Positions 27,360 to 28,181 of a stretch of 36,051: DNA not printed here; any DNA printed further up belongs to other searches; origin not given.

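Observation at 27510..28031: Cys-rich lipoprotein immediately downstream of the repressor: candidate superinfection-exclusion factor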

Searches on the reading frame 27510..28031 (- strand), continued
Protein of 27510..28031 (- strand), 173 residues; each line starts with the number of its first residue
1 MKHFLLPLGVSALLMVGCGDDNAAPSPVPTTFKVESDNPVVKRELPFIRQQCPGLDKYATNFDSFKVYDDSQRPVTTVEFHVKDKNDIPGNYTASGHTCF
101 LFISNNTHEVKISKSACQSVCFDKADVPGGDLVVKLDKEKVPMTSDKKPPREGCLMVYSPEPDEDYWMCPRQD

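Call 90: search_protein_families(library=pfam, proteins=[L017:6976-7392:+, L028:8560-8973:+, L021:7191-7577:+, L022:6978-7406:+, L025:7539-7877:+, L028:9871-10596:+, L017:8932-9399:+, L017:8410-8793:+], max_evalue=0.05)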
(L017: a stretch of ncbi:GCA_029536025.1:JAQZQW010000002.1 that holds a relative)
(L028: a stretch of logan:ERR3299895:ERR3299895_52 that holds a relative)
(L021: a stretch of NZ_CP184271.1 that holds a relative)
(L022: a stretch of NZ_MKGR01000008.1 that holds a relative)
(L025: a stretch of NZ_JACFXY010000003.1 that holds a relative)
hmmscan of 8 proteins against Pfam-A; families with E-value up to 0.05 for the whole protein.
L017:6976-7392:+ (138 aa): 3 families
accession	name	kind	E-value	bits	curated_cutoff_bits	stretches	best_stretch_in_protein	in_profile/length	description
PF13560.12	HTH_31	-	0.00023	21.9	27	1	5-54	2-52/64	Helix-turn-helix domain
PF01381.28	HTH_3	-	0.0014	19.1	23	1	9-55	1-47/55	Helix-turn-helix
PF12844.13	HTH_19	-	0.04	14.3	30.2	0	6-65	1-61/64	Helix-turn-helix domain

L028:8560-8973:+ (137 aa): 6 families
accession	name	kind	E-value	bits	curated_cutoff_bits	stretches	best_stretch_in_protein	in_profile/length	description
PF13560.12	HTH_31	-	0.00047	20.8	27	1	4-50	13-59/64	Helix-turn-helix domain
PF01381.28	HTH_3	-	0.00077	19.9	23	1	3-50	7-53/55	Helix-turn-helix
PF18373.7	Spectrin_2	-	0.018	15.6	26.4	1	19-74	10-67/78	Spectrin like domain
PF04545.22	Sigma70_r4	-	0.021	14.7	24.1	1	4-28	19-43/50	Sigma-70, region 4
PF12844.13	HTH_19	-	0.032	14.6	30.2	1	4-57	11-63/64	Helix-turn-helix domain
PF13744.12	HTH_37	-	0.048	13.9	27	0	4-42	30-68/80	Helix-turn-helix domain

L021:7191-7577:+ (128 aa): 4 families
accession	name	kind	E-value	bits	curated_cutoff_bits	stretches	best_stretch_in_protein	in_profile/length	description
PF01381.28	HTH_3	-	3.4e-09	37.1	23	1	10-56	1-47/55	Helix-turn-helix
PF13560.12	HTH_31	-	1.9e-08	34.9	27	1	9-56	5-53/64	Helix-turn-helix domain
PF12844.13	HTH_19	-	8.3e-06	26.1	30.2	1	8-66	2-61/64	Helix-turn-helix domain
PF15731.11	MqsA_antitoxin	-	8.3e-05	23.1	30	1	10-51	74-115/131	Antitoxin component of bacterial toxin-antitoxin system, MqsA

L022:6978-7406:+ (142 aa): 3 families
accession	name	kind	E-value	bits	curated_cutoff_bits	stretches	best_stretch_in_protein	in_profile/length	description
PF01381.28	HTH_3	-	1.7e-06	28.4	23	1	11-57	1-47/55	Helix-turn-helix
PF12844.13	HTH_19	-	6.2e-06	26.5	30.2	1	8-50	1-43/64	Helix-turn-helix domain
PF13560.12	HTH_31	-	0.00033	21.3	27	1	7-49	2-45/64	Helix-turn-helix domain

L025:7539-7877:+ (112 aa): 6 families
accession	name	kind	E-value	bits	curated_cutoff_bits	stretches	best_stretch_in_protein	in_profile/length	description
PF01381.28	HTH_3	-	1.6e-07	31.7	23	1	6-51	1-46/55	Helix-turn-helix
PF13560.12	HTH_31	-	0.00013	22.6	27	1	3-49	3-50/64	Helix-turn-helix domain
PF12844.13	HTH_19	-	0.00053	20.3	30.2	1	5-51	3-49/64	Helix-turn-helix domain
PF07022.19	Phage_CI_repr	-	0.011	16.4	22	1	17-63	15-61/65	Bacteriophage CI repressor helix-turn-helix domain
PF16677.11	GP3_package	-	0.016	15.8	29.4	1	14-39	33-58/105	DNA-packaging protein gp3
PF05269.17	Phage_CII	-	0.04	14.6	21.3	0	15-54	24-62/91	Bacteriophage CII protein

L028:9871-10596:+ (241 aa): 0 families

L017:8932-9399:+ (155 aa): 0 families

L017:8410-8793:+ (127 aa): 0 families
